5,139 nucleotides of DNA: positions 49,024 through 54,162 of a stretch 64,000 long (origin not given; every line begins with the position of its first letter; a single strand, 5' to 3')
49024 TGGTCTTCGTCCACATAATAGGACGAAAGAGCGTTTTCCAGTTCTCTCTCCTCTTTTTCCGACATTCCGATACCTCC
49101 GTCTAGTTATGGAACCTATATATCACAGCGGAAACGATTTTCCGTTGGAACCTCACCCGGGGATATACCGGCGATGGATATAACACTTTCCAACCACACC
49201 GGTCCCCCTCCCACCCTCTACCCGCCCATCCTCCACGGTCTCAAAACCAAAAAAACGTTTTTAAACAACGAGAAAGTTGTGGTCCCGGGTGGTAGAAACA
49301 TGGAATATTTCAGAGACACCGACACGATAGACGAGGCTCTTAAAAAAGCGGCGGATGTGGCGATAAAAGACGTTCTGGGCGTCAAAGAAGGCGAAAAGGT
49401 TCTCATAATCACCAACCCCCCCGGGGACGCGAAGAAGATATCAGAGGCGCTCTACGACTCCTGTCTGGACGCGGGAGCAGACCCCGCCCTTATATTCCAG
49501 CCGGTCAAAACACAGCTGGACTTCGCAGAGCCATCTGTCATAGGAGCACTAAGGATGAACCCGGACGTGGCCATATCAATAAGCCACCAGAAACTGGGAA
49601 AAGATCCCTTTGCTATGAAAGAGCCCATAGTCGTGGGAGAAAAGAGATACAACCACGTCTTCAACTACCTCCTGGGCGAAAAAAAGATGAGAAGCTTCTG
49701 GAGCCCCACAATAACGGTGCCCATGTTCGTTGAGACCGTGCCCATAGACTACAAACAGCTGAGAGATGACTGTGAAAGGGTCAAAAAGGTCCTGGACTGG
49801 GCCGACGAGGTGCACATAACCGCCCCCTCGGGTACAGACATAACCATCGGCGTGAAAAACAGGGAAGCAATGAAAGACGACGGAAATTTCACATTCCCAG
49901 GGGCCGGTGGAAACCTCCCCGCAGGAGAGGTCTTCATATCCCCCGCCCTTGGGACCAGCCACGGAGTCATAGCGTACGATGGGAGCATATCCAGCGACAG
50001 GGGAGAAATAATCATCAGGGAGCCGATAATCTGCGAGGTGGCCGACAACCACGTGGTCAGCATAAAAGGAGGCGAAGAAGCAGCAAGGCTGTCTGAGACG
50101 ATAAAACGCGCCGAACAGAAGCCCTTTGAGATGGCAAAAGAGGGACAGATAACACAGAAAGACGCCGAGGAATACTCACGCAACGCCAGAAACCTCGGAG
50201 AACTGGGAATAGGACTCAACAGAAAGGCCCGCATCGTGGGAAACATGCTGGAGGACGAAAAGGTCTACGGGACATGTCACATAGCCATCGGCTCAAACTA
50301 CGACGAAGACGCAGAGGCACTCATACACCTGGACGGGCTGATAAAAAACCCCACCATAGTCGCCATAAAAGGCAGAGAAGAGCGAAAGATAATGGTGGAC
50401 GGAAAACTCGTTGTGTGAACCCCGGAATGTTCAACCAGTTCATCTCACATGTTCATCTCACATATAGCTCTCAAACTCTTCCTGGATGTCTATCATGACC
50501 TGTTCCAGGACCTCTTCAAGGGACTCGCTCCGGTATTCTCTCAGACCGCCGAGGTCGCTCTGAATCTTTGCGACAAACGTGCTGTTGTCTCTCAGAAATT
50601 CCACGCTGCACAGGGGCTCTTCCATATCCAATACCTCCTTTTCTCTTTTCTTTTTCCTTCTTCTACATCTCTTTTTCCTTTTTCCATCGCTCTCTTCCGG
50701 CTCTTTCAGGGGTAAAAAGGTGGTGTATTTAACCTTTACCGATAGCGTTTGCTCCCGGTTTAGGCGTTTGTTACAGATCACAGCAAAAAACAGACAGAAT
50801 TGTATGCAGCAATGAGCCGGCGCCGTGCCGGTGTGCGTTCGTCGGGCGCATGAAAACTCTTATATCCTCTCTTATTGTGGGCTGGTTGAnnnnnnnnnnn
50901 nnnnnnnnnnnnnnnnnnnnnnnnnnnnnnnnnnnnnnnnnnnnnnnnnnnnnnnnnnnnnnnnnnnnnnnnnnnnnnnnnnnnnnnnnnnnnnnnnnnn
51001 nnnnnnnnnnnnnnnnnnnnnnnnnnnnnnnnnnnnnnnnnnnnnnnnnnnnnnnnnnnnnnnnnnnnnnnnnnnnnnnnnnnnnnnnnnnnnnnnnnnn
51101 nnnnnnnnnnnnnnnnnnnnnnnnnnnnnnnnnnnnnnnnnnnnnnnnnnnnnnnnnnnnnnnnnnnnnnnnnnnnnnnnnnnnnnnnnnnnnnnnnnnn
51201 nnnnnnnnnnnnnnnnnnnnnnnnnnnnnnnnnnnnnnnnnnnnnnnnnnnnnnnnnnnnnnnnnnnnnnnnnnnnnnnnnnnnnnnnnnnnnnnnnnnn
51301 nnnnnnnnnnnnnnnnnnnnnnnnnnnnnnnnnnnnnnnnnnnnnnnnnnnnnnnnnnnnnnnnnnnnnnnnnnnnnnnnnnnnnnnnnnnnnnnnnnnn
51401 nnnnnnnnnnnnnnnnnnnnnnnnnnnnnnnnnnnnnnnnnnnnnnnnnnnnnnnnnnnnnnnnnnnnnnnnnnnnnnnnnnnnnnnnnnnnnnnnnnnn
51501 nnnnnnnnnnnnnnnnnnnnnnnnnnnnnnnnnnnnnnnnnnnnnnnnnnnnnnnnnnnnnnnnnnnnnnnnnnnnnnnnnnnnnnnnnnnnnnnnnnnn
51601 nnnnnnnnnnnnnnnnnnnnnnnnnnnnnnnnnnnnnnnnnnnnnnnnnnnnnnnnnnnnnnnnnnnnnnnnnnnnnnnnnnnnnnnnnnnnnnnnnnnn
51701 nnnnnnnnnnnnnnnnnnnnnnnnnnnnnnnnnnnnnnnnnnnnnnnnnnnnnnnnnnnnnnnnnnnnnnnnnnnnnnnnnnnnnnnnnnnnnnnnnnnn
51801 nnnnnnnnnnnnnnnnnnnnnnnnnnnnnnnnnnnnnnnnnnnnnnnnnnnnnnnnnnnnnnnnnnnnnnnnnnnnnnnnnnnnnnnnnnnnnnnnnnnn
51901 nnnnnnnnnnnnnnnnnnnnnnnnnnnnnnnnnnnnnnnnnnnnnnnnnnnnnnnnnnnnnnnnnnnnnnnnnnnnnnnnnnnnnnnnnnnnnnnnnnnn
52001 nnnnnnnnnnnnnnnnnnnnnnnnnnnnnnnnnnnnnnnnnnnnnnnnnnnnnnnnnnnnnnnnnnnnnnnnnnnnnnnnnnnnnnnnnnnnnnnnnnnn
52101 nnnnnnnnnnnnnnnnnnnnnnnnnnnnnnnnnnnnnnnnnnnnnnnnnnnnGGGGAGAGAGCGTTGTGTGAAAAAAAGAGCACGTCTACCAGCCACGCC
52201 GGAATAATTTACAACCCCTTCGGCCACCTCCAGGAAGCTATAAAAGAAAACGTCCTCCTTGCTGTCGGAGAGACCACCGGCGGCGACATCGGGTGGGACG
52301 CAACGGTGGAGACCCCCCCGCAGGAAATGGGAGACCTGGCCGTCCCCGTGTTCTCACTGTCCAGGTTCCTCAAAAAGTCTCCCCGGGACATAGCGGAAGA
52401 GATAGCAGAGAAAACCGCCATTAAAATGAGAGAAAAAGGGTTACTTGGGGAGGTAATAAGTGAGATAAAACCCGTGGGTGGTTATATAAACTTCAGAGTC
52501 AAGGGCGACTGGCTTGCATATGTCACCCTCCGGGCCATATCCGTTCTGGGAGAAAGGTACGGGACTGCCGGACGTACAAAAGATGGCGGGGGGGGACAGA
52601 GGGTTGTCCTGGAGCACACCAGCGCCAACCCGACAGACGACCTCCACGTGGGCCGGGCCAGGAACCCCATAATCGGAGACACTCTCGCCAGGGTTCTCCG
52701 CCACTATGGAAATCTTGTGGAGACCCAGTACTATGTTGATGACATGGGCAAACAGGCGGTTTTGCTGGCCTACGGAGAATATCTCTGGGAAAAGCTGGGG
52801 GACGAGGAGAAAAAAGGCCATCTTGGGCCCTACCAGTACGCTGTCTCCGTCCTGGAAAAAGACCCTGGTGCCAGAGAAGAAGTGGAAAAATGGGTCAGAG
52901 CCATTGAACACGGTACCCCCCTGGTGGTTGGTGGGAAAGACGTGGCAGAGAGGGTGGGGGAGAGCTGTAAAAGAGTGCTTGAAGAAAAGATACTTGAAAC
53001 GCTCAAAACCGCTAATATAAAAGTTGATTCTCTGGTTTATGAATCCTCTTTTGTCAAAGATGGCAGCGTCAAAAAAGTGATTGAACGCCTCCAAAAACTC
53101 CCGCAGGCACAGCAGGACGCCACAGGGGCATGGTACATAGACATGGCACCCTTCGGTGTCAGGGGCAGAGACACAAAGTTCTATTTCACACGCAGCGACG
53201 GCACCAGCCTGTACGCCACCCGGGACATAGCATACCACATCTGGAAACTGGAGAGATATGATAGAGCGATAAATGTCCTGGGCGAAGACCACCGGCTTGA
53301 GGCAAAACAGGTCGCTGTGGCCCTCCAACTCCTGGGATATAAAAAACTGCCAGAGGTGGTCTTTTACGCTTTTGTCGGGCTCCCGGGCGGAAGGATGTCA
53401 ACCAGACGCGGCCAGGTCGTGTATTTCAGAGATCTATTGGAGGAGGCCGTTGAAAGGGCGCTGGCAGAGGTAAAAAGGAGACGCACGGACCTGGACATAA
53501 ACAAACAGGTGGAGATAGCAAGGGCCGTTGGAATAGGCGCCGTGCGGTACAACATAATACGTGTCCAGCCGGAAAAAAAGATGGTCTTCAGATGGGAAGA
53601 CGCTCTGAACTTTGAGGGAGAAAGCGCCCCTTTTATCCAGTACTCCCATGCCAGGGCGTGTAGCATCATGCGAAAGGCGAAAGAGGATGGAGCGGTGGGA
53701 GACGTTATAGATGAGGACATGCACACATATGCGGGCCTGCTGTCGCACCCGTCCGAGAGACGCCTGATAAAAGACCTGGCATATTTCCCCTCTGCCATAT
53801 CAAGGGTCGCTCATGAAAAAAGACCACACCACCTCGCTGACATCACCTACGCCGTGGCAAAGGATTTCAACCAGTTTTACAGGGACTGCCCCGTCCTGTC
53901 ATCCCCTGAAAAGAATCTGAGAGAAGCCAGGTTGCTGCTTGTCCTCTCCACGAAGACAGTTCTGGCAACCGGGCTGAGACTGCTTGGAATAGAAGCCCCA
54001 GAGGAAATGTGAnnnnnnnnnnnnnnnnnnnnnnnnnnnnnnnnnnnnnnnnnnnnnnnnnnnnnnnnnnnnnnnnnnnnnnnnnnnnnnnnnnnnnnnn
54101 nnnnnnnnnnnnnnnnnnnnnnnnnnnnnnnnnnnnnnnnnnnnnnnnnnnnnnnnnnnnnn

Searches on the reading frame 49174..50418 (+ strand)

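Call 18: search_protein_families(library=pfam, proteins=[window:49174-50418:+], max_evalue=0.00001)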
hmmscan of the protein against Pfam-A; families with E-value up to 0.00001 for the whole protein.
window:49174-50418:+ (414 aa): 1 family
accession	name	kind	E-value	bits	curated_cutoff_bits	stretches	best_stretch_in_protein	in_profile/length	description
PF02073.20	Peptidase_M29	-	1.5e-16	60.7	27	1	162-310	153-303/406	Thermophilic metalloprotease (M29)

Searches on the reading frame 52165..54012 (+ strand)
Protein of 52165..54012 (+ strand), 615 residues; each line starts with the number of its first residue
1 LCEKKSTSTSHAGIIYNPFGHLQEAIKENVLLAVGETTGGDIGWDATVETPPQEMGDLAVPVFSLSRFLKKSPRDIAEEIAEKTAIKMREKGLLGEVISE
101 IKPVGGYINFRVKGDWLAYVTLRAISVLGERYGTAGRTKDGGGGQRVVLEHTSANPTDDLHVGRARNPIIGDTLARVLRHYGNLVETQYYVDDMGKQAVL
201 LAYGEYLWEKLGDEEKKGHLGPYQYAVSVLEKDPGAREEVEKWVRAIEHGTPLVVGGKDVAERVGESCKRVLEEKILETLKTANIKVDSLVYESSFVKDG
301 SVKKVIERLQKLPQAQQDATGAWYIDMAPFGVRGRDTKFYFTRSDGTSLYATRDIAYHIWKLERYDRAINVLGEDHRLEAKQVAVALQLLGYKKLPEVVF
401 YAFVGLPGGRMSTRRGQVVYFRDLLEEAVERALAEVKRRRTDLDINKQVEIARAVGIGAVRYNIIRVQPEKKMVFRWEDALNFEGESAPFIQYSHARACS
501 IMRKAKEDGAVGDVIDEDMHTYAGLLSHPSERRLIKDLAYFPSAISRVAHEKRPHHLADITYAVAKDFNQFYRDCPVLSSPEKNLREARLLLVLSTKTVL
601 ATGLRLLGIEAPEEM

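Call 18: search_protein_families(library=pfam, proteins=[window:52165-54012:+], max_evalue=0.00001)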
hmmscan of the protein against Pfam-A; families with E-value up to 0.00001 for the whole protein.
window:52165-54012:+ (615 aa): 3 families
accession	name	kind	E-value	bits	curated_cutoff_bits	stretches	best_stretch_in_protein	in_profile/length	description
PF05746.21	DALR_1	-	2.6e-35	121.5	22.3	1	491-615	1-117/117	DALR anticodon binding domain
PF00750.26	tRNA-synt_1d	-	1.8e-30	106.6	23.3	1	143-477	18-349/349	tRNA synthetases class I (R), catalytic domain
PF03485.21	Arg_tRNA_synt_N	-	1.5e-11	45.2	21.5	1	24-111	5-84/85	Arginyl tRNA synthetase N terminal domain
